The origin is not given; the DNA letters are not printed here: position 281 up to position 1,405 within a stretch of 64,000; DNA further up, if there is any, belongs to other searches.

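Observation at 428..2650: dGTPase-family HD hydrolase translationally abutted to a minimal CCA/poly(A)-polymerase-head nucleotidyltransferase in an AT-rich islet: candidate two-gene defence module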

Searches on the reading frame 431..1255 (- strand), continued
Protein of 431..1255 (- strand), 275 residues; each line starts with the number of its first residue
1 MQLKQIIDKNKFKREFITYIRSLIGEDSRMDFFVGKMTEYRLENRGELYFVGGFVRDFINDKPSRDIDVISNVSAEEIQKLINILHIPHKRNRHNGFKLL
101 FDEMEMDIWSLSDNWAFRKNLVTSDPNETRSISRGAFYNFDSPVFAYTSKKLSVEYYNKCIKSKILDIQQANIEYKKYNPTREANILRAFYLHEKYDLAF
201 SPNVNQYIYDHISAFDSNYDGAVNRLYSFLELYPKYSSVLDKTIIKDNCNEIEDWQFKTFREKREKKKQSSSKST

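Call 67: search_protein_representatives(alignment_id=A4)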
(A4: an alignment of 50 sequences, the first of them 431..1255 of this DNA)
Query: 50 sequences, 258 profile positions. Proteins with E-value up to 0.001 (for the whole library): 1743; up to 1e-10: 1272; up to 1e-30: 529. The best 150 are listed.
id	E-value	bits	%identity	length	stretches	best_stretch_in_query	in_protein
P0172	2.2e-81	289.5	-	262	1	2-255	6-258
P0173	4.8e-81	288.4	-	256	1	1-254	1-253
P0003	2.2e-71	256.7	-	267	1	3-251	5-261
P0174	3.4e-69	249.5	-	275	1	6-254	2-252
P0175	1.7e-64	234.1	-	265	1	5-253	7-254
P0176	1.2e-63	231.4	-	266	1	1-235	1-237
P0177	5.6e-63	229.2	-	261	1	3-243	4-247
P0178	2.5e-62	227.1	-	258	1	2-235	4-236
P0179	2.9e-62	226.8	-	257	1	3-239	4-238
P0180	9.2e-62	225.2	-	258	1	6-244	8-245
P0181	1.8e-61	224.3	-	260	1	3-235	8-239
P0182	1.9e-61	224.2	-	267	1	4-256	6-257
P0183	2.1e-60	220.7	-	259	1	5-238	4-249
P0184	2.3e-60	220.6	-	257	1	3-242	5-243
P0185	2.7e-60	220.3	-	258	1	3-235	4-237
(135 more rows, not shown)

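Call 68: fold_search(model_id=the predicted structure, library=pdb)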
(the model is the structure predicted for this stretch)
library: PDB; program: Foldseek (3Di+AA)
matches with E <= 10: 519; with E <= 0.001: 46
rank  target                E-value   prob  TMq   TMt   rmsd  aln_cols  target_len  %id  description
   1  4wby                  2.9e-10  1.00  0.46  0.35   8.3       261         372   15  tRNA-processing enzyme (apo form I) (released 2015-04-15)
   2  5hc9_A                1.8e-09  1.00  0.55  0.38   5.0       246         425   15  Thermotoga maritima CCA-adding enzyme complexed with tRNA_CCA (released 2016-04-27)
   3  5hc9_B                2.0e-09  1.00  0.57  0.41   5.5       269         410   16  Thermotoga maritima CCA-adding enzyme complexed with tRNA_CCA (released 2016-04-27)
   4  3h3a_B                2.2e-09  1.00  0.56  0.40   6.2       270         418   16  The complex structure of CCA-adding enzyme with CTP (released 2009-10-13)
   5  3h3a_A                3.0e-09  1.00  0.57  0.40   5.6       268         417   17  The complex structure of CCA-adding enzyme with CTP (released 2009-10-13)
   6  3h37_B                5.9e-09  1.00  0.54  0.37   5.2       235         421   16  The structure of CCA-adding enzyme apo form I (released 2009-10-13)
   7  3h39_A                6.6e-09  1.00  0.57  0.40   5.7       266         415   16  The complex structure of CCA-adding enzyme with ATP (released 2009-10-13)
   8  1vfg_A                7.4e-09  1.00  0.47  0.39   6.4       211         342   16  Crystal structure of tRNA nucleotidyltransferase complexed with a primer tRNA and an incoming ATP analog (released 2004-08-10)
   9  1vfg_B                8.3e-09  1.00  0.47  0.37   6.3       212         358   15  Crystal structure of tRNA nucleotidyltransferase complexed with a primer tRNA and an incoming ATP analog (released 2004-08-10)
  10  4wc2_A                1.0e-08  1.00  0.46  0.36   6.1       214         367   15  Crystal structure of tRNA nucleotidyltransferase complexed with a primer tRNA and an incoming ATP analog (released 2015-04-15)
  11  3h39_B                1.4e-08  1.00  0.53  0.37   4.7       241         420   16  The complex structure of CCA-adding enzyme with ATP (released 2009-10-13)
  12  4wbz_B                2.0e-08  1.00  0.46  0.37   6.3       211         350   16  tRNA-processing enzyme (apo form 2) (released 2015-04-15)
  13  3aqm_A                4.1e-08  1.00  0.50  0.37   4.3       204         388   18  Structure of bacterial protein (form II) (released 2011-02-09)
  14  3h38                  5.8e-08  1.00  0.56  0.39   5.9       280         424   16  The structure of CCA-adding enzyme apo form II (released 2009-10-13)
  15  6q52                  9.1e-08  1.00  0.48  0.38   4.5       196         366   15  Structure of a psychrophilic CCA-adding enzyme in complex with CMPcPP at room temperature in ChipX microfluidic device (released 2019-05-01)
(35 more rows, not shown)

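Call 71: search_protein_families(library=pfam, proteins=[L020:2626-3768:+, L020:3771-4493:+, L025:6920-9856:+, L025:3427-4116:+, L021:3103-4365:+, L021:6871-7512:+, L007:537-3530:-, L007:6842-7969:+, L007:7977-8699:+, L017:1204-4134:+], max_evalue=0.001)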
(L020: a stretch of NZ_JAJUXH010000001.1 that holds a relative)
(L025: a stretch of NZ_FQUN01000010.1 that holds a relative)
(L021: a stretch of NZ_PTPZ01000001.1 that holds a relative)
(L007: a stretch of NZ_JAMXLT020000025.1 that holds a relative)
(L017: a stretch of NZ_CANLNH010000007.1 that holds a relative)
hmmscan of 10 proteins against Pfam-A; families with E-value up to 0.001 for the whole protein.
L020:2626-3768:+ (381 aa): 1 family
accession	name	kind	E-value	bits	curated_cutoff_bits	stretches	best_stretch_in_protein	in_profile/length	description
PF22560.2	GMT-wHTH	-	8.4e-09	36.2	27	1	287-362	2-81/82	GMT-like wHTH domain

L020:3771-4493:+ (241 aa): 2 families
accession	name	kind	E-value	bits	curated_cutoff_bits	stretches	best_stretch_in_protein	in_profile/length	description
PF07505.17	DUF5131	-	5.5e-100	334.3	28.9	1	3-234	1-243/243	Protein of unknown function (DUF5131)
PF17338.8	GP88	-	3.5e-05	24.2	24.4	1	16-148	42-173/230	Gene product 88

L025:6920-9856:+ (979 aa): 2 families
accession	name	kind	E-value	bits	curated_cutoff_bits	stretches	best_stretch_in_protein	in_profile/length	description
PF07669.17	Eco57I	-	1.8e-15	57.9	25.3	1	403-562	2-166/171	Eco57I restriction-modification methylase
PF02384.22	N6_Mtase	-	7.1e-15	55.6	20.4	1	315-604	7-254/311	N-6 DNA Methylase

L025:3427-4116:+ (230 aa): 0 families

L021:3103-4365:+ (421 aa): 3 families
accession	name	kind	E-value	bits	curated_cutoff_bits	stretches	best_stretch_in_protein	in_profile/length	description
PF00817.25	IMS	-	1.2e-36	126.2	23.2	1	5-149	1-147/148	impB/mucB/samB family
PF11799.13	IMS_C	-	7.9e-24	84.6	20.7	1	242-358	1-109/109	impB/mucB/samB family C-terminal domain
PF13438.11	DUF4113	-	2.7e-17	63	24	1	370-418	3-51/51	Domain of unknown function (DUF4113)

L021:6871-7512:+ (214 aa): 1 family
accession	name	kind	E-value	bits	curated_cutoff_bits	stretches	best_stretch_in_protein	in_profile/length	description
PF02586.19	SRAP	-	2.1e-42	145.5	27.1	1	1-185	1-182/214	SOS response associated peptidase (SRAP)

L007:537-3530:- (997 aa): 6 families
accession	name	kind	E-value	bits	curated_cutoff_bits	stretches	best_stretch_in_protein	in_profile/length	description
PF07715.20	Plug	-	9.6e-20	71.5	23.9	1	120-250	3-107/107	TonB-dependent Receptor Plug Domain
PF00593.30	TonB_dep_Rec_b-barrel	-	9.9e-17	62.3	27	1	419-963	23-436/436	TonB dependent receptor-like, beta-barrel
PF13715.12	CarbopepD_reg_2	-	3.6e-10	40.2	32.2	1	30-109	1-87/88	CarboxypepD_reg-like domain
PF13620.12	CarboxypepD_reg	-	1.6e-06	28.8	32.3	1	29-98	1-81/82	Carboxypeptidase regulatory-like domain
PF15976.11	CooC_C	-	9.7e-05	22.8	29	0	28-90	18-77/93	CS1-pili formation C-terminal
PF16371.11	MetallophosN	-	0.00034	21.2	35.6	0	32-72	1-39/77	N terminal of Calcineurin-like phosphoesterase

L007:6842-7969:+ (376 aa): 1 family
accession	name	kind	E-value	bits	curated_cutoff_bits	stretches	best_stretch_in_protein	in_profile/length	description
PF22560.2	GMT-wHTH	-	3.9e-07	30.9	27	1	285-343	10-78/82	GMT-like wHTH domain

L007:7977-8699:+ (241 aa): 2 families
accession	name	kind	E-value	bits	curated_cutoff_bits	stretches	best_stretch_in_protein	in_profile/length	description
PF07505.17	DUF5131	-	1.3e-99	333.1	28.9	1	3-233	1-243/243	Protein of unknown function (DUF5131)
PF17338.8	GP88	-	4.1e-06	27.3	24.4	1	16-155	42-182/230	Gene product 88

L017:1204-4134:+ (977 aa): 1 family
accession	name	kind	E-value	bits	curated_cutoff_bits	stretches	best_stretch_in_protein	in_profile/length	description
PF05359.17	DUF748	-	0.00023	19.8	50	0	4-81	89-172/1037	Domain of Unknown Function (DUF748)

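Call 72: search_protein_families(library=padloc, proteins=[L020:2626-3768:+, L020:3771-4493:+, L025:6920-9856:+, L025:3427-4116:+, L021:3103-4365:+, L021:6871-7512:+, L007:537-3530:-, L007:6842-7969:+, L007:7977-8699:+, L017:1204-4134:+], max_evalue=0.00001)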
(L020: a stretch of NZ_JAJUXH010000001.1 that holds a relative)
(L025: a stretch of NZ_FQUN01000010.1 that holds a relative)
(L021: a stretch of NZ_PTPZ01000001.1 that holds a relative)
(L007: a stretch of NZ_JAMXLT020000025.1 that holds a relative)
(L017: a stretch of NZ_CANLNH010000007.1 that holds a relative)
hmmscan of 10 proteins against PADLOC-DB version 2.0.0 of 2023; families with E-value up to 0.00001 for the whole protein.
L020:2626-3768:+ (381 aa): 4 families
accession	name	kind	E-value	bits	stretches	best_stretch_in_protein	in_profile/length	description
PDLC04566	PDC-M30A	-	1.6e-22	78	1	1-366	1-348/372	-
PDLC04568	PDC-M30A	-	1.1e-13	49.3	1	8-187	9-189/368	-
PDLC04567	PDC-M30A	-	9.8e-13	45.8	1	137-354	151-358/381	-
PDLC04636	PDC-M41A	-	7.3e-06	23.9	0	15-149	11-142/281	-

L020:3771-4493:+ (241 aa): 2 families
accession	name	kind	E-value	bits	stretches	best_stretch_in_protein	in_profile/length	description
PDLC04639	PDC-M41B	-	1.8e-126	418.4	1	1-238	1-237/241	-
PDLC04569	PDC-M30B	-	5.5e-124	410.5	1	1-238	1-237/241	-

L025:6920-9856:+ (979 aa): 13 families
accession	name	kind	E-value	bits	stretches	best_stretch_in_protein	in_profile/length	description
PDLC03623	REase_MTase_IIG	-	6e-29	98.5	1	165-823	146-792/1022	Type IIG restriction enzyme-methyltransferase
PDLC03604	REase_MTase_IIG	-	2.8e-16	56.8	1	322-449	353-496/1011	Type IIG restriction enzyme-methyltransferase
PDLC04134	mad2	-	2.2e-15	54.5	1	187-563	152-427/492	mads_2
PDLC03318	MTase_II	-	5.1e-12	42.9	1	304-599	317-640/723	Type II methyltransferase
PDLC02529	PglX|PglXI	-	6.2e-12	42.1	1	331-430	204-299/1189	PglX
PDLC03021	MTase_I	-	8.2e-12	42.7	1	311-560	143-356/491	Type I methyltransferase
PDLC03267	MTase_II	-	2.9e-11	41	1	446-565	88-202/539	Type II methyltransferase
PDLC03348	MTase_II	-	1.3e-09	35.1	1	327-557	221-430/727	Type II methyltransferase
PDLC03315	MTase_II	-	8.7e-09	32.7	1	327-565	18-224/502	Type II methyltransferase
PDLC03338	MTase_II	-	9.8e-08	29.2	1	315-494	114-273/604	Type II methyltransferase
PDLC03285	MTase_II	-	1.9e-07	28.5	1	449-594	92-229/413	Type II methyltransferase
PDLC03617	REase_MTase_IIG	-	4.1e-07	26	1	285-426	155-293/1183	Type IIG restriction enzyme-methyltransferase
PDLC03026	MTase_I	-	7.7e-07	26.6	1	330-557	146-332/487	Type I methyltransferase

L025:3427-4116:+ (230 aa): 0 families

L021:3103-4365:+ (421 aa): 0 families

L021:6871-7512:+ (214 aa): 0 families

L007:537-3530:- (997 aa): 0 families

L007:6842-7969:+ (376 aa): 6 families
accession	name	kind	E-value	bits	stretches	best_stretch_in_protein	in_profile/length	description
PDLC04566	PDC-M30A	-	3e-160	531.3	1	1-374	1-370/372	-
PDLC04568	PDC-M30A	-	5e-46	155.7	1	13-345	14-346/368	-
PDLC04567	PDC-M30A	-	5.4e-16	56.6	1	4-282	5-297/381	-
PDLC04636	PDC-M41A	-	3e-12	44.9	1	14-168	10-155/281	-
PDLC04565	PDC-M30A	-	4e-10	37.9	1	121-334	35-254/284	-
PDLC04635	PDC-M41A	-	7.3e-09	33.9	1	12-184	10-186/298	-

L007:7977-8699:+ (241 aa): 2 families
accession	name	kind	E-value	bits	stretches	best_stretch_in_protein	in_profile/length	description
PDLC04639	PDC-M41B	-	9.1e-134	442.3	1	1-239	1-239/241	-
PDLC04569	PDC-M30B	-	6.5e-133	439.7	1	1-239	1-239/241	-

L017:1204-4134:+ (977 aa): 0 families

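Call 77: find_related_loci(query=A2, collection=viral_contigs, flank=6000)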
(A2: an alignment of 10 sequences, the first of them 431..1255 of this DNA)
Query A2 (275 aa) in viral_contigs; peptide patterns used: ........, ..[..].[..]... (x = any residue, [..] = any of these).
16 stretches matched a pattern, but none encodes a relative of the query by tblastn (E <= 1e-3).

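Call 85: find_encoding_contigs(protein=P0046, flank=4000, max_places=1)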
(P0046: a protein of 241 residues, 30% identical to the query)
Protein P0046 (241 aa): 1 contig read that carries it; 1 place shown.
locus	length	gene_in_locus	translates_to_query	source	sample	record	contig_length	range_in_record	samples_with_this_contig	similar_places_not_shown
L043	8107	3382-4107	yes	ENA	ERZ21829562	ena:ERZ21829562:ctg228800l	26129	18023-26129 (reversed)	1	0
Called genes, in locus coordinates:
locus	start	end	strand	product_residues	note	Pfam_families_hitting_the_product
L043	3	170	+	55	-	?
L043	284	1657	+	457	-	PF13701:DDE_Tnp_1_4, PF01609:DDE_Tnp_1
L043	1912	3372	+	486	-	PF01966:HD (weak), PF13286:HD_assoc (faint)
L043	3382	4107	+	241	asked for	-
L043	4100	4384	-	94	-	-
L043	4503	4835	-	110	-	-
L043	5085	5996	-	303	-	-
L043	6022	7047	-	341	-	-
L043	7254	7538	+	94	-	-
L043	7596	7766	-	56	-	-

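Call 86: find_encoding_contigs(protein=P0047, flank=4000, max_places=1)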
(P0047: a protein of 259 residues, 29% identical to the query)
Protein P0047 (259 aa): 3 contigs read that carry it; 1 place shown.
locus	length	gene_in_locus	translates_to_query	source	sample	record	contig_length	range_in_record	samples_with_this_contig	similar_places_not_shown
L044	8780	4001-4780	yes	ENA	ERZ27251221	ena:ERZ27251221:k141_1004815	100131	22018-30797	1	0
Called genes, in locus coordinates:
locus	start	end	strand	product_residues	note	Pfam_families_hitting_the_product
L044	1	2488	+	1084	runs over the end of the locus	PF04313:HSDR_N, PF00270:DEAD, PF04851:ResIII, PF18766:SWI2_SNF2, PF22679:T1R_D3-like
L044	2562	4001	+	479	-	PF01966:HD (weak), PF13286:HD_assoc (faint)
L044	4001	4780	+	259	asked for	-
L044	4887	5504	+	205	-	-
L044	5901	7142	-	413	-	PF03486:HI0933_like, PF07992:Pyr_redox_2 (faint), PF22780:HI0933_like_1st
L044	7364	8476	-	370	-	PF06439:3keto-disac_hyd (faint)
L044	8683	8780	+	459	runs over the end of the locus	PF00486:Trans_reg_C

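Call 87: find_encoding_contigs(protein=P0049, flank=4000, max_places=1)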
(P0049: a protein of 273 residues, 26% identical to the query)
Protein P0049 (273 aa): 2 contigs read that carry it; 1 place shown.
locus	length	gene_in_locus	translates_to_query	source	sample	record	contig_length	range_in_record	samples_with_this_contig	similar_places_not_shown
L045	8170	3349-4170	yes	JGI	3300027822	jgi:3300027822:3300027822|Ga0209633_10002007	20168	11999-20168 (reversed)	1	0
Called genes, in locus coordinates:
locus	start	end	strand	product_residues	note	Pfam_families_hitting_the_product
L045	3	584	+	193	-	?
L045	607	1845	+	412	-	PF22560:GMT-wHTH (faint)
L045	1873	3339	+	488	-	PF13286:HD_assoc (faint)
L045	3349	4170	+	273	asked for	-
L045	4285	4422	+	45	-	-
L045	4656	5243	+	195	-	PF07638:Sigma70_ECF (weak), PF04542:Sigma70_r2, PF08281:Sigma70_r4_2, PF04545:Sigma70_r4 (weak)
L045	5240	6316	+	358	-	PF16220:DUF4880 (weak), PF04773:FecR, PF16344:FecR_C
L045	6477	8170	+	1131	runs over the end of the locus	PF07715:Plug, PF00593:TonB_dep_Rec_b-barrel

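Call 94: search_dna_similar(query=window:431-1255:-, collection=plasmids, mode=protein, max_evalue=0.001, max_rows=25)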
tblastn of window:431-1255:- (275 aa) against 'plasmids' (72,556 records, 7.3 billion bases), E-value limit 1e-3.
Records with a match: 6; places in all: 6; records where one place covers at least 80% of the query: 0.
Best place of each record, by identity: <60% 6.
By first word of the organism name: Bacillus 6.
By predicted mobility (MOB-suite, as given by PLSDB): non-mobilizable 4; conjugative 2.
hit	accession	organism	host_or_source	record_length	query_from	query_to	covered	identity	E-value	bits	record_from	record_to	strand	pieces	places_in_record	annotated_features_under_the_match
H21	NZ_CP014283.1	Bacillus thuringiensis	cell culture,soil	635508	17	220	74%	32.8%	5e-27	117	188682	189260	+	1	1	hypothetical protein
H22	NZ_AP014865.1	Bacillus thuringiensis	-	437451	42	220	65%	34.6%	2e-26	115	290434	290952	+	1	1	hypothetical protein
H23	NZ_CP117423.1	Bacillus cereus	-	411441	34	208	64%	32.4%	7e-17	87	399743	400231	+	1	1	hypothetical protein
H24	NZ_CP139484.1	Bacillus sp. RA(2023)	mixed culture,soil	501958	42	201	58%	33.1%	2e-14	81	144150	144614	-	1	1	hypothetical protein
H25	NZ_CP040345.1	Bacillus albus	Apostichopus japonicus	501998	42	201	58%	33.1%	2e-14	81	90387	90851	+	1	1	hypothetical protein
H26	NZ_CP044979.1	Bacillus thuringiensis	whole organism,soil sample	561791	42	201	58%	33.1%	2e-14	80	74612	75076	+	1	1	hypothetical protein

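Call 95: search_dna_similar(query=window:431-1255:-, collection=phages, mode=protein, max_evalue=0.001, max_rows=15)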
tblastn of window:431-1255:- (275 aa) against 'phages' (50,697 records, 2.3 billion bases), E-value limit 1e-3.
No match.
